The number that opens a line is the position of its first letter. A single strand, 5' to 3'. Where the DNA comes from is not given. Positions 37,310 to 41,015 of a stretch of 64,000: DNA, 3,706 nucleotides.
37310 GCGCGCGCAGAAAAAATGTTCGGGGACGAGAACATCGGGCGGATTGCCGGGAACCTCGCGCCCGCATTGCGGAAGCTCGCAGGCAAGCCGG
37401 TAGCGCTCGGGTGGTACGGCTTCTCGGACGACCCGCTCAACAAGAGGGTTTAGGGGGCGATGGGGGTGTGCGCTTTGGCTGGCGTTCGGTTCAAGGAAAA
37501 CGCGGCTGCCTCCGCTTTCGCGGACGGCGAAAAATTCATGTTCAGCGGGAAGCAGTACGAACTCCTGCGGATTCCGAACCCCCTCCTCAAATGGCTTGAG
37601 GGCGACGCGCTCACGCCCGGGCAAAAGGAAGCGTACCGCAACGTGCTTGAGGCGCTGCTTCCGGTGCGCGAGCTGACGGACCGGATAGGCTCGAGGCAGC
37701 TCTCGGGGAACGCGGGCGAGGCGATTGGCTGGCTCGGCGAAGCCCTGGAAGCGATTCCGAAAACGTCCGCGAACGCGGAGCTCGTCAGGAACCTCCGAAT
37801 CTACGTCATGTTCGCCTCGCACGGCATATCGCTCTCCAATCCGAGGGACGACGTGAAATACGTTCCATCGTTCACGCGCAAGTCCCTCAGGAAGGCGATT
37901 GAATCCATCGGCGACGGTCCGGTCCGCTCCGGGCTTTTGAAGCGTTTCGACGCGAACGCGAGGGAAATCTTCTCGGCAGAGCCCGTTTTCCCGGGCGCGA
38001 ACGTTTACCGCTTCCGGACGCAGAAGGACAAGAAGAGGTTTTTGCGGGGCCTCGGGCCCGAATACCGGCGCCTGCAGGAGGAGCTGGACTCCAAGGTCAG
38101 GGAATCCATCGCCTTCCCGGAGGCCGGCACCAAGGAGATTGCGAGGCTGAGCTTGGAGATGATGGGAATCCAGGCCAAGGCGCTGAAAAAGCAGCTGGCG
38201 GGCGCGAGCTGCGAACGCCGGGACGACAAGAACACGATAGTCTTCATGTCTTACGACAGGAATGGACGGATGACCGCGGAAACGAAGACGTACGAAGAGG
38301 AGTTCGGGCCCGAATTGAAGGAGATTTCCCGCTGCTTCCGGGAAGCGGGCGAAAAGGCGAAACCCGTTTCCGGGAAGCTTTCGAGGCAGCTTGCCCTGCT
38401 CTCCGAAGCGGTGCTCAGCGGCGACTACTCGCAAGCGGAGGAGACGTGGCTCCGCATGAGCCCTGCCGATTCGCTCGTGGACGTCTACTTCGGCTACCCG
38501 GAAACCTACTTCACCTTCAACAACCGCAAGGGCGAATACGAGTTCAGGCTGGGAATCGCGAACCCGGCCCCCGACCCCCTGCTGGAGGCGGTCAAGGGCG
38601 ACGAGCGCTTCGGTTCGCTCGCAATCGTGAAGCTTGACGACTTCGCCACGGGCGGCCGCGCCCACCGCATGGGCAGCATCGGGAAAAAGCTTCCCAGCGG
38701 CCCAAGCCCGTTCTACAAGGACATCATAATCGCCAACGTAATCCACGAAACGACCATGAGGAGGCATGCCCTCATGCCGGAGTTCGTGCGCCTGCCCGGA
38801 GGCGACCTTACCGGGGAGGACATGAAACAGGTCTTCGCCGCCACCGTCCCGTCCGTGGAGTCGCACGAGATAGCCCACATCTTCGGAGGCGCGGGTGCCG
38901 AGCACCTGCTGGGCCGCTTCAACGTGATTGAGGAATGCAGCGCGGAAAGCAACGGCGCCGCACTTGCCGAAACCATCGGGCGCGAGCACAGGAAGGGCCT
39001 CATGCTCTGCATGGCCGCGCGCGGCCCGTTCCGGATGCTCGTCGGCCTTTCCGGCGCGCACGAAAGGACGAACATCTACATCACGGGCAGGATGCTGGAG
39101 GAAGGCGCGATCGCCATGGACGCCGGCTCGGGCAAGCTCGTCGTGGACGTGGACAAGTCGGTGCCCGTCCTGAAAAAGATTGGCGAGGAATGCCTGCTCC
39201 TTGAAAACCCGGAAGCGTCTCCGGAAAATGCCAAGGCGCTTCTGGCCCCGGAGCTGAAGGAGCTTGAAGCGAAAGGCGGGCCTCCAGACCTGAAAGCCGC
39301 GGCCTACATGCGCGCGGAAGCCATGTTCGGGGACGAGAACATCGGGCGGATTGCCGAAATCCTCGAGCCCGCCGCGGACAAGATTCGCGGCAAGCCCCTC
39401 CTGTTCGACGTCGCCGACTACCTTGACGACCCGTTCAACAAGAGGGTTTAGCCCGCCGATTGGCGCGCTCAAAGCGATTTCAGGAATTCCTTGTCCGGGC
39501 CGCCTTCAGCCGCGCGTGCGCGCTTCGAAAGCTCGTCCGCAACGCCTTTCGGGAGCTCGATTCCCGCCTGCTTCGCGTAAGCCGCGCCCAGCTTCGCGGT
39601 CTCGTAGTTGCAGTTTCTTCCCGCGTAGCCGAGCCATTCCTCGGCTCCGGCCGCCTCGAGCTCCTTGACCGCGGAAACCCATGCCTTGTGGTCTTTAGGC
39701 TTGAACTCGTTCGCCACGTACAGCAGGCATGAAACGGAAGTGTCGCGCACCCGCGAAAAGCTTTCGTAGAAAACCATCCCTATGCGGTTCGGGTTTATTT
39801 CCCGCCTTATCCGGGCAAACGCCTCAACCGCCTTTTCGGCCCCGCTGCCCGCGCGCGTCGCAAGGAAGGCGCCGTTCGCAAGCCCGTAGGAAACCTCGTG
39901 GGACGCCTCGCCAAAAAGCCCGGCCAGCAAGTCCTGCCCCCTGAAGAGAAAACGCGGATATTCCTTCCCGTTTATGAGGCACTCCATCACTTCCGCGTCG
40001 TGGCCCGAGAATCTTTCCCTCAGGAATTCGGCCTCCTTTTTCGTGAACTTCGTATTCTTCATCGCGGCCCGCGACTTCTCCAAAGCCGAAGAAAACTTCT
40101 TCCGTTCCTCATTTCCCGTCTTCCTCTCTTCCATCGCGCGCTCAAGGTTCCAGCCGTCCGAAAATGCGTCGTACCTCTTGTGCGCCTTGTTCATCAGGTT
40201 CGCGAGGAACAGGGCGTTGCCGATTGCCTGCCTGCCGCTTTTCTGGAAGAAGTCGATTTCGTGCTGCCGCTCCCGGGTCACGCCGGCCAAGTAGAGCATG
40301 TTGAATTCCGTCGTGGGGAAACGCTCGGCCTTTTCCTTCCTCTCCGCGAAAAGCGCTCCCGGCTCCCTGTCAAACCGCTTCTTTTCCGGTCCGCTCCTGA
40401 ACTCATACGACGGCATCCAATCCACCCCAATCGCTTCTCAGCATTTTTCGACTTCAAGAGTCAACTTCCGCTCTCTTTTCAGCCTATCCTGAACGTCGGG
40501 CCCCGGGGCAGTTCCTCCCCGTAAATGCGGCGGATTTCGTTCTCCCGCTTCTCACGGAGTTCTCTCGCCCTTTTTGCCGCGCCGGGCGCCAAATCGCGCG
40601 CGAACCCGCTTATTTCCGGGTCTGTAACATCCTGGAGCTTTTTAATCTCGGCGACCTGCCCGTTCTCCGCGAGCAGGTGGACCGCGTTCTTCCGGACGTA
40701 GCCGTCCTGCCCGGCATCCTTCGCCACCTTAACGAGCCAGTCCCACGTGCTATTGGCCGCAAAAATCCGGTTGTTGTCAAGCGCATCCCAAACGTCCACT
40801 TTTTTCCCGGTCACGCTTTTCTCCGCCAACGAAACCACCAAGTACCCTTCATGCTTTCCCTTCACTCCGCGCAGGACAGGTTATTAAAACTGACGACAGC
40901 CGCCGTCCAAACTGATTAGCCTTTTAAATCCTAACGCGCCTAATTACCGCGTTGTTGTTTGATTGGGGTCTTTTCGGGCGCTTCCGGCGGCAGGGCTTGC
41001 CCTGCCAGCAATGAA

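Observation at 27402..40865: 13-kb locus of paralogous helical-repeat proteins, a low-GC small gene, a CPBP-like membrane protein and two tandem gluzincin paralogs, directly upstream of psmA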

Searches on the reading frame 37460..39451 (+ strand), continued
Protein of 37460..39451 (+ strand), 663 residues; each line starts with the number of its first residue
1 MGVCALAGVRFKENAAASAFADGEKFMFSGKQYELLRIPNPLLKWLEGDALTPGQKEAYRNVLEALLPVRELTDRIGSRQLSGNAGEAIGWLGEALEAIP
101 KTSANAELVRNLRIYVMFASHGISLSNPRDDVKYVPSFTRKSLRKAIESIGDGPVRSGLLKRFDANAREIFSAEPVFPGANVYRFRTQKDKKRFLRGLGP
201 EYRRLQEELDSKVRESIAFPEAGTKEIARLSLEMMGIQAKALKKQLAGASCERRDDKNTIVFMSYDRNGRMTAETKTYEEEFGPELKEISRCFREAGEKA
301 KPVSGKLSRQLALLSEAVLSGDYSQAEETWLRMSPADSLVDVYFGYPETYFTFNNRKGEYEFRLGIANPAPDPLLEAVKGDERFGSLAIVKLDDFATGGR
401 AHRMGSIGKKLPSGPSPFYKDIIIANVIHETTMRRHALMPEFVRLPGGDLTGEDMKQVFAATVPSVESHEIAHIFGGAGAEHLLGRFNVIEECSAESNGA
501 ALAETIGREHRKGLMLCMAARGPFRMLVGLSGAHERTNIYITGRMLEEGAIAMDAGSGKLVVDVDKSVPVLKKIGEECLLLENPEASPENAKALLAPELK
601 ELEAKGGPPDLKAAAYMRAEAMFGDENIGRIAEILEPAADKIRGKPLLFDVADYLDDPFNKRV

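Call 71: search_protein_families(library=pfam, max_evalue=0.01, proteins=[L003:11875-12720:-, L003:9494-9859:+, L003:9123-9443:+, L003:8546-9013:-, L001:359-829:+, L001:3771-5093:-])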
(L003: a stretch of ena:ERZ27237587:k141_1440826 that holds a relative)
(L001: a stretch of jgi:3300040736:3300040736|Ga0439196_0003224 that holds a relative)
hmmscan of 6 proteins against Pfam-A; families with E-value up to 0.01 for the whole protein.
L003:11875-12720:- (281 aa): 0 families

L003:9494-9859:+ (121 aa): 0 families

L003:9123-9443:+ (106 aa): 0 families

L003:8546-9013:- (155 aa): 1 family
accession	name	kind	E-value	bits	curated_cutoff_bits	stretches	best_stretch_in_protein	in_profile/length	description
PF08461.16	HTH_12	-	9.4e-05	22.7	21.4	1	74-106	18-50/66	Ribonuclease R winged-helix domain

L001:359-829:+ (156 aa): 0 families

L001:3771-5093:- (440 aa): 0 families

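Call 80: find_encoding_contigs(protein=P0006, flank=10000, max_places=4)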
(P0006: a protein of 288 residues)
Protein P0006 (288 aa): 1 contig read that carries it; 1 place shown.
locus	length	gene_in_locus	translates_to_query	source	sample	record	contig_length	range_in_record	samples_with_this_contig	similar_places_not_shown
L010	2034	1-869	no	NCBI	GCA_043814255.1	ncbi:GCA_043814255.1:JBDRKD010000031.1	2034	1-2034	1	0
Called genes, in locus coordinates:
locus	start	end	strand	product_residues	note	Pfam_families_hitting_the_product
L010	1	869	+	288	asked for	?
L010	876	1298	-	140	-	-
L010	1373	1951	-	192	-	-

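Call 81: find_encoding_contigs(protein=P0007, flank=10000, max_places=4)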
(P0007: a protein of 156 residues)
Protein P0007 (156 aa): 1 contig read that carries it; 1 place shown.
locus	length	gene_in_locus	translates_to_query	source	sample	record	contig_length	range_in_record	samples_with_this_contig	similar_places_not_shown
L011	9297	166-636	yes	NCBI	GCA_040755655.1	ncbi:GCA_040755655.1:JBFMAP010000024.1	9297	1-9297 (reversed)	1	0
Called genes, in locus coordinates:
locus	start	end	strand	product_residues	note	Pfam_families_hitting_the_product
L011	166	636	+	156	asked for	-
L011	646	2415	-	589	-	PF04675:DNA_ligase_A_N, PF01068:DNA_ligase_A_M, PF09414:RNA_ligase (weak), PF04679:DNA_ligase_A_C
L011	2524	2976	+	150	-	-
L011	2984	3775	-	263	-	-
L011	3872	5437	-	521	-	PF13462:Thioredoxin_4, PF01323:DSBA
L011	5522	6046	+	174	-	PF01467:CTP_transf_like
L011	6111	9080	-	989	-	-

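Call 83: predict_structure(alignment_id=A3)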
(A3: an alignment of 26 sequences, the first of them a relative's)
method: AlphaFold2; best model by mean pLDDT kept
length: 658 residues; sequences in the alignment: 26
mean_pLDDT: 90.2   pTM: 0.89
mean pLDDT of the five models: 90.2, 88.9, 88.7, 88.6, 87.5
residues with pLDDT >= 90: 470; 70-90: 151; 50-70: 18; < 50: 19
segments of 3 or more residues with pLDDT < 50: 1-13, 650-652
pLDDT, mean of each block of 10 residues (from residue 1): 32 72 91 86 90 95 93 89 93 94 94 90 85 95 98 97 91 89 94 96 92 86 92 93 88 94 94 97 98 98 98 95 92 94 73 91 87 87 88 86 74 85 89 97 97 94 91 81 93 92 93 96 89 98 97 97 97 96 97 97 94 96 97 95 78 45
secondary structure, 60 per line:
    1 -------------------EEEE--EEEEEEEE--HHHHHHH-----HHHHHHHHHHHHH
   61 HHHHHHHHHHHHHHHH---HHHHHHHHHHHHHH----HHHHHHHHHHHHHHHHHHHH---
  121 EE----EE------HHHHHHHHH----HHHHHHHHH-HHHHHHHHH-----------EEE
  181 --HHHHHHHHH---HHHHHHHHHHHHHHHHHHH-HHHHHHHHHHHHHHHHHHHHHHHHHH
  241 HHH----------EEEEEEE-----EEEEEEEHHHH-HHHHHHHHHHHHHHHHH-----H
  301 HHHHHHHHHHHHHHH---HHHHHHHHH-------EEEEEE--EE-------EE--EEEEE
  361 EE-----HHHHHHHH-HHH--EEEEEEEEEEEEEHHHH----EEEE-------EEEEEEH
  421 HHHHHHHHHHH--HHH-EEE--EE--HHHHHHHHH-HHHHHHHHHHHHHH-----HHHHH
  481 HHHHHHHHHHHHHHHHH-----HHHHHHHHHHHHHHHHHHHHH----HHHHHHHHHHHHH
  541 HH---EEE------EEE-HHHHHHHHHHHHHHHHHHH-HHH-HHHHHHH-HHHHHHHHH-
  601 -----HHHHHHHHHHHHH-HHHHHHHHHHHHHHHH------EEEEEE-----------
elements in order: E20-23 E26-33 H36-42 H48-76 H80-93 H98-117 H135-143 H148-156 H158-166 E178-180 H183-191 H195-213 H215-243 E254-260 E266-272 H273-276 H278-294 H300-315 H319-327 E335-340 E356-362 H368-375 E382-394 H395-398 E403-406 E414-419 H420-431 E438-440 H447-455 H457-470 H476-497 H503-523 H528-542 E546-548 E555-557 H559-577 H583-589 H591-599 H606-618 H620-635 E642-647
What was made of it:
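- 37460..39451 (+): g9: DPP III (M49)-like zinc peptidase, 663 aa (NCBI PHF51_00795, 658 aa). HEIAH lies at 38864-38878 and EECSAE at 38930-38947. AlphaFold2 model has pLDDT 90.2 and pTM 0.89 (call 83).
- On MEROPS M49 / DPP III: The AF2 model has pLDDT 90.2 and pTM 0.89 (call 83).
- The AF2 model has pLDDT 90.2 (call 83).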

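Call 85: fold_search(model_id=the predicted structure, library=pdb)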
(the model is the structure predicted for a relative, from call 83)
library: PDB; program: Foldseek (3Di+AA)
matches with E <= 10: 273; with E <= 0.001: 23
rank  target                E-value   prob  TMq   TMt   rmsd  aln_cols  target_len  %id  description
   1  6eom                  1.1e-18  1.00  0.56  0.69   6.7       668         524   16  Structure of DPP III from Caldithrix abyssi (released 2018-03-07)
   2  5zum_A                7.6e-17  1.00  0.56  0.68   8.9       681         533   16  Structure of dipeptidyl-peptidase III from Corallococcus sp. strain EGB (released 2019-06-12)
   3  5e3c_A                2.5e-16  1.00  0.57  0.52  13.9       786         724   14  Structure of human DPP3 in complex with hemorphin like opioid peptide IVYPW (released 2016-04-13)
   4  5zum_B                6.2e-16  1.00  0.57  0.69   8.7       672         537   16  Structure of dipeptidyl-peptidase III from Corallococcus sp. strain EGB (released 2019-06-12)
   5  5yfd_A                2.2e-15  1.00  0.59  0.57   7.6       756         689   13  Crystal structure of a new DPP III family member (released 2018-01-03)
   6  5yfc_A                3.0e-15  1.00  0.59  0.56   7.4       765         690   13  Crystal structure of a new DPP III family member (released 2018-01-03)
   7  5e2q_A                3.5e-15  1.00  0.56  0.51  14.1       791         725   14  Structure of human DPP3 in complex with angiotensin-II (released 2016-04-13)
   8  5yfb_A                4.8e-15  1.00  0.59  0.56   7.3       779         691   12  Crystal structure of a new DPP III family member (released 2018-01-03)
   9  3t6b_A                6.8e-15  1.00  0.57  0.52  13.6       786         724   14  Structure of human DPPIII in complex with the opioid peptide Tynorphin, at 2.4 Angstroms (released 2012-04-04)
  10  3t6j_A                1.1e-14  1.00  0.58  0.54  13.6       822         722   14  Structure of human DPPIII in complex with the opioid peptide Tynorphin, at 3.0 Angstroms (released 2012-04-04)
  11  5na7                  1.3e-14  1.00  0.56  0.57   7.7       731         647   14  Structure of DPP III from Bacteroides thetaiotaomicron (released 2017-11-15)
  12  5yfb_B                1.5e-14  1.00  0.61  0.58   6.7       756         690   13  Crystal structure of a new DPP III family member (released 2018-01-03)
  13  5na8_B                1.6e-14  1.00  0.64  0.65   6.7       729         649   14  Structure of DPP III from Bacteroides thetaiotaomicron in closed form (released 2017-11-15)
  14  5na8_A                3.9e-14  1.00  0.64  0.65   6.9       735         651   14  Structure of DPP III from Bacteroides thetaiotaomicron in closed form (released 2017-11-15)
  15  5na6                  5.0e-14  1.00  0.56  0.57   8.0       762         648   13  Structure of Cys-null Se-Met DPP III from Bacteroides thetaiotaomicron (released 2017-11-15)
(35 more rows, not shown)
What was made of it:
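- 37460..39451 (+): The top 17 Foldseek hits in PDB are all DPP III, with E from 1e-18 to 2e-12 and TM from 0.42 to 0.69 (call 85).
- On MEROPS M49 / DPP III: Foldseek ranks 1-17 are all DPP III structures (bacterial, yeast, human), with E from 1e-18 to 2e-12 and TM from 0.42 to 0.69 (call 85).
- Its 17 best PDB matches are all DPP III, from E=1e-18 down (call 85).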

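Call 98: find_encoding_contigs(protein=P0013, flank=6000, max_places=3)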
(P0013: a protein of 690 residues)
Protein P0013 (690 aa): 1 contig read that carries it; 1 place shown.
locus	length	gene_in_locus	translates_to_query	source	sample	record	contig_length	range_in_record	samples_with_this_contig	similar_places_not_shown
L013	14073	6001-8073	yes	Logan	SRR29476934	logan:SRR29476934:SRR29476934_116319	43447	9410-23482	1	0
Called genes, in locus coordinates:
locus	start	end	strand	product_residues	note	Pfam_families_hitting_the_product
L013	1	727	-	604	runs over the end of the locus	PF00291:PALP, PF08502:LeuA_dimer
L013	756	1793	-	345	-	PF07991:KARI_N, PF01450:KARI_C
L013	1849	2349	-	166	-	PF13291:ACT_4 (weak), PF01842:ACT, PF22629:ACT_AHAS_ss, PF13710:ACT_5, PF10369:ALS_ss_C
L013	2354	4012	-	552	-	PF02776:TPP_enzyme_N, PF00205:TPP_enzyme_M, PF02775:TPP_enzyme_C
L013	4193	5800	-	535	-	PF01544:CorA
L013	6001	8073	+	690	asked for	-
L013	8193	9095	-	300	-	PF16976:RcpC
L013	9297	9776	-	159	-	-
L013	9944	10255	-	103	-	-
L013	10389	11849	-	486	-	-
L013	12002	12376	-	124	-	PF12680:SnoaL_2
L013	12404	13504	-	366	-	-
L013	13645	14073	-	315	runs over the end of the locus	PF01391:Collagen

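Call 99: find_encoding_contigs(protein=P0011, flank=6000, max_places=3)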
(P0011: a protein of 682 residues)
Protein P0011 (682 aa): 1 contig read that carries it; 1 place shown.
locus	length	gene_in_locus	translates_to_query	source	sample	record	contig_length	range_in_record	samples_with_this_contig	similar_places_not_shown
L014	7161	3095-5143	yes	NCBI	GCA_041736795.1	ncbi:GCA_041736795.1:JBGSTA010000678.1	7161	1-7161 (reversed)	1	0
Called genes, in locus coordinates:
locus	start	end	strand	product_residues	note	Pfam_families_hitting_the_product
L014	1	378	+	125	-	?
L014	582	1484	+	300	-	PF01656:CbiA, PF02374:ArsA_ATPase (weak), PF02562:PhoH (weak), PF10609:ParA (faint), PF13614:AAA_31 (weak), PF02374:ArsA_ATPase (weak)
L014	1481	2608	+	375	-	PF01656:CbiA, PF02374:ArsA_ATPase, PF13614:AAA_31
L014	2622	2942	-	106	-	-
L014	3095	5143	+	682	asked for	-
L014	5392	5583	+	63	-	PF00037:Fer4, PF13237:Fer4_10 (faint), PF14697:Fer4_21 (weak), PF12838:Fer4_7 (weak), PF13187:Fer4_9 (weak)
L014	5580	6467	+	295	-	PF06725:3D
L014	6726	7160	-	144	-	?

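Call 115: search_protein_families(library=pfam, max_evalue=0.001, proteins=[P0016, P0020, P0021, P0023, P0028, P0032, P0008, P0012, P0030, P0005])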
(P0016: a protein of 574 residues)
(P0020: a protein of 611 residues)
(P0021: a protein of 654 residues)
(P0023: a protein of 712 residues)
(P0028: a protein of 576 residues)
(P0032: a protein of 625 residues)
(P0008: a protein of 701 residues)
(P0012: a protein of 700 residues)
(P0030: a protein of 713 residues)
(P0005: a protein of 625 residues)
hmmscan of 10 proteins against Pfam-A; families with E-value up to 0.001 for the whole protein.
P0016 (574 aa): 1 family
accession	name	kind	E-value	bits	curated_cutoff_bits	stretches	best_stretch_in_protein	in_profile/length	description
PF03571.21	Peptidase_M49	-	1.2e-08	34.3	21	1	200-414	100-307/548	Peptidase family M49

P0020 (611 aa): 1 family
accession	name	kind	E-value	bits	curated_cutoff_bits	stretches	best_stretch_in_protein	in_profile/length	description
PF03571.21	Peptidase_M49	-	7.2e-28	97.7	21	1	216-453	88-317/548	Peptidase family M49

P0021 (654 aa): 1 family
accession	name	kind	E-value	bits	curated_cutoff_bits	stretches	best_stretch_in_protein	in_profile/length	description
PF03571.21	Peptidase_M49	-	4.8e-10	38.9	21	1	286-483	103-294/548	Peptidase family M49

P0023 (712 aa): 1 family
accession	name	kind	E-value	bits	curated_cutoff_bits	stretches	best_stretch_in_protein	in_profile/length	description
PF03571.21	Peptidase_M49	-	8e-15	54.7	21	1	177-385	99-306/548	Peptidase family M49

P0028 (576 aa): 1 family
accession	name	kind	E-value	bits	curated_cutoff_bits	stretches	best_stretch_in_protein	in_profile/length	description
PF03571.21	Peptidase_M49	-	1e-15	57.6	21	1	199-431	101-329/548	Peptidase family M49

P0032 (625 aa): 1 family
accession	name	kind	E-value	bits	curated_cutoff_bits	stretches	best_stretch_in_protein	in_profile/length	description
PF03571.21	Peptidase_M49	-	1.5e-09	37.3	21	1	235-442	105-309/548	Peptidase family M49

P0008 (701 aa): 0 families

P0012 (700 aa): 0 families

P0030 (713 aa): 0 families

P0005 (625 aa): 0 families
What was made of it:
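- On MEROPS M49 / DPP III: Close relatives and the ~700-aa group are also negative (call 115).
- A scan of ten relatives gives hits down to 7e-28 (call 115).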

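Call 117: find_related_loci(query=A5, collection=viral_contigs, flank=5000)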
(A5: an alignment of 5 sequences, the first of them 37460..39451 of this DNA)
Query A5 (663 aa) in viral_contigs; peptide patterns used: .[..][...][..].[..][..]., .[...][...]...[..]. (x = any residue, [..] = any of these).
38 stretches matched a pattern, but none encodes a relative of the query by tblastn (E <= 1e-3).

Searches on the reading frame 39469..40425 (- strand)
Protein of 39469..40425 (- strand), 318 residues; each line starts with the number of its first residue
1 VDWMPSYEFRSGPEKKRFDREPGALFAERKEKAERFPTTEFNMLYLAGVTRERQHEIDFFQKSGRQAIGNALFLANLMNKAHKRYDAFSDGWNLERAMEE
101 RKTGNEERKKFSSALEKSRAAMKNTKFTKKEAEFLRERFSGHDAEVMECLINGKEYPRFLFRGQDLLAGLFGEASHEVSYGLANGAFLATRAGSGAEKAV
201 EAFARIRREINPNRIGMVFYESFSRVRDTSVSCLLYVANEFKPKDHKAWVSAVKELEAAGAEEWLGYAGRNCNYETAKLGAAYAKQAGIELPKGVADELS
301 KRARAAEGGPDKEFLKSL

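Call 4: search_protein_families(library=pfam, max_evalue=0.1, proteins=[window:39469-40425:-])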
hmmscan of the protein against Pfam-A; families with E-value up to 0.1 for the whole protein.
window:39469-40425:- (318 aa): 0 families

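Call 5: search_protein_families(library=ncbifam, max_evalue=0.1, proteins=[window:39469-40425:-])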
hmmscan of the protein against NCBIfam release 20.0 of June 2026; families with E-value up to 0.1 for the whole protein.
window:39469-40425:- (318 aa): 1 family
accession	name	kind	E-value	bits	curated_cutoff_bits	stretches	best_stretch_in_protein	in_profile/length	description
NF002924.0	PRK03562.1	equivalog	0.061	11.7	752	1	99-154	510-565/623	glutathione-regulated potassium-efflux system protein KefC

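Call 65: search_protein_families(library=padloc, max_evalue=0.01, proteins=[window:39469-40425:-])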
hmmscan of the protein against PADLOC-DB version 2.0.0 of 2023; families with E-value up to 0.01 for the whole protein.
window:39469-40425:- (318 aa): 2 families
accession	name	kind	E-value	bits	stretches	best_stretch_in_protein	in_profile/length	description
PDLC00991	cmr8_IIIB_maka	-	0.0098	13.3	0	195-237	286-328/397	Cmr8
PDLC01536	Cmr8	-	0.0098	13.3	0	195-237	286-328/397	CAS-III; effector_G7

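Call 66: search_protein_families(library=phrogs, max_evalue=0.01, proteins=[window:39469-40425:-])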
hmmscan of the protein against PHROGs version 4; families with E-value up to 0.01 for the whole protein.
window:39469-40425:- (318 aa): 0 families

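Call 68: search_solved_structures(query=window:39469-40425:-, max_evalue=1)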
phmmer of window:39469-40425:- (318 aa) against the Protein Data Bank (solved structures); distinct sequences matched with E-value up to 1: 0.

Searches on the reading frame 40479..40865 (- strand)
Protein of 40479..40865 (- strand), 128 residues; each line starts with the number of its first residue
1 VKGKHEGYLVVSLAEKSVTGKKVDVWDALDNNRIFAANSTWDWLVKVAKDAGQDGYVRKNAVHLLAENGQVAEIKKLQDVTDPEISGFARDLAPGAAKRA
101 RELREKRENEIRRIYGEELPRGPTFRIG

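Call 18: search_protein_families(library=pfam, max_evalue=0.01, proteins=[window:40479-40865:-])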
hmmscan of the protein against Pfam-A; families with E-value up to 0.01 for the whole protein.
window:40479-40865:- (128 aa): 0 families

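Call 65: search_protein_families(library=padloc, max_evalue=0.01, proteins=[window:40479-40865:-])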
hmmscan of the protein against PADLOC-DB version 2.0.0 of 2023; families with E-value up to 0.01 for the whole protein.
window:40479-40865:- (128 aa): 1 family
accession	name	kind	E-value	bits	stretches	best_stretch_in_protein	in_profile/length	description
PDLC02919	HEAT-ARM_XIII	-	0.0023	13.3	1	15-111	1586-1672/1972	-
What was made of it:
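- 40479..40865 (-): g11: 128-aa protein carrying one copy of the repeat unit; divergent from psmA. There is a weak PADLOC 'HEAT-ARM_XIII' hit at E=0.0023 (call 65).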

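Call 66: search_protein_families(library=phrogs, max_evalue=0.01, proteins=[window:40479-40865:-])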
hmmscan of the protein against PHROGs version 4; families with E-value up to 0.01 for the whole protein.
window:40479-40865:- (128 aa): 0 families
